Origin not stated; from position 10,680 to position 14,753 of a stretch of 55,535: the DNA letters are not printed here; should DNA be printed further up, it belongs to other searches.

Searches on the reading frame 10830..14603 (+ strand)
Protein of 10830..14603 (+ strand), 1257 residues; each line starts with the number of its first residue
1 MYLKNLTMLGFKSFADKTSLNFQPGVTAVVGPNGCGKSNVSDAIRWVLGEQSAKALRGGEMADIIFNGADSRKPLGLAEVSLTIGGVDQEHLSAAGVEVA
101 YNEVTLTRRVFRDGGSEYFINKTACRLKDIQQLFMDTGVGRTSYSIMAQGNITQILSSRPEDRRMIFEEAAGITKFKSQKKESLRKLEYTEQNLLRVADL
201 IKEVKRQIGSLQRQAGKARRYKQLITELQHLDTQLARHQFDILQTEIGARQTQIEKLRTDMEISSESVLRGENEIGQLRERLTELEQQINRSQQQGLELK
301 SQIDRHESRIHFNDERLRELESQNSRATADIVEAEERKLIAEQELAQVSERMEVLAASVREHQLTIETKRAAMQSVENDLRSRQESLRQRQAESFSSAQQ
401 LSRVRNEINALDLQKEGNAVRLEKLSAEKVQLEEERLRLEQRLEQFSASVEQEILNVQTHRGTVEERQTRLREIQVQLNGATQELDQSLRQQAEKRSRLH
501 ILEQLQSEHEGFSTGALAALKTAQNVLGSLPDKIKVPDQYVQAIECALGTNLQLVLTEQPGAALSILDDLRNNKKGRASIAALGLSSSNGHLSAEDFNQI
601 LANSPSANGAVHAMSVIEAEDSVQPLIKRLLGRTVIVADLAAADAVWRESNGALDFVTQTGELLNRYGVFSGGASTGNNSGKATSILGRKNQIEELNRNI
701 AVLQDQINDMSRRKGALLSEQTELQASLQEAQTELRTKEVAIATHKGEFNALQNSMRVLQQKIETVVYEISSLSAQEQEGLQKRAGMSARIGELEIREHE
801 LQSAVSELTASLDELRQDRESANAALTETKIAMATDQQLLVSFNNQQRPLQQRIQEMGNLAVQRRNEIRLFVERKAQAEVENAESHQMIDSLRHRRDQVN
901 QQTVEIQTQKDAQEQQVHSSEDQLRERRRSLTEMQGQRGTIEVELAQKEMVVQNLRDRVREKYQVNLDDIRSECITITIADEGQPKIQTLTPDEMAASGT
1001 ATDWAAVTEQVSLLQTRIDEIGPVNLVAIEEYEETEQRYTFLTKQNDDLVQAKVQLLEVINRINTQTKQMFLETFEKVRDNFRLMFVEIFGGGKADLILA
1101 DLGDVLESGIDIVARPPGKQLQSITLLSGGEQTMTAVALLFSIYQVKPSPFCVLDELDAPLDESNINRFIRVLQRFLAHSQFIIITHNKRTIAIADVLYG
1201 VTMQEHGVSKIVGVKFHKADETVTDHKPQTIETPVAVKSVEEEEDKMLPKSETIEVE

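Call 80: search_protein_families(library=pfam, proteins=[window:10830-14603:+], max_evalue=0.00001)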
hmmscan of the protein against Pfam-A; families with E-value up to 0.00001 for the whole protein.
window:10830-14603:+ (1257 aa): 4 families
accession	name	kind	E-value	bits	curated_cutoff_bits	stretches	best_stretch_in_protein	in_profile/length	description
PF02463.25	SMC_N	-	8.7e-67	225.2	40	1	2-1210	1-220/220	RecF/RecN/SMC N terminal domain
PF06470.18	SMC_hinge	-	3.5e-20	73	22.5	1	525-645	3-114/116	SMC proteins Flexible Hinge Domain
PF13175.12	AAA_15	-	3.4e-10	40.5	32.1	1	1-412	1-285/374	AAA ATPase domain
PF13304.12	AAA_21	-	3.6e-10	40.8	27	0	26-61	1-41/304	AAA domain, putative AbiEii toxin, Type IV TA system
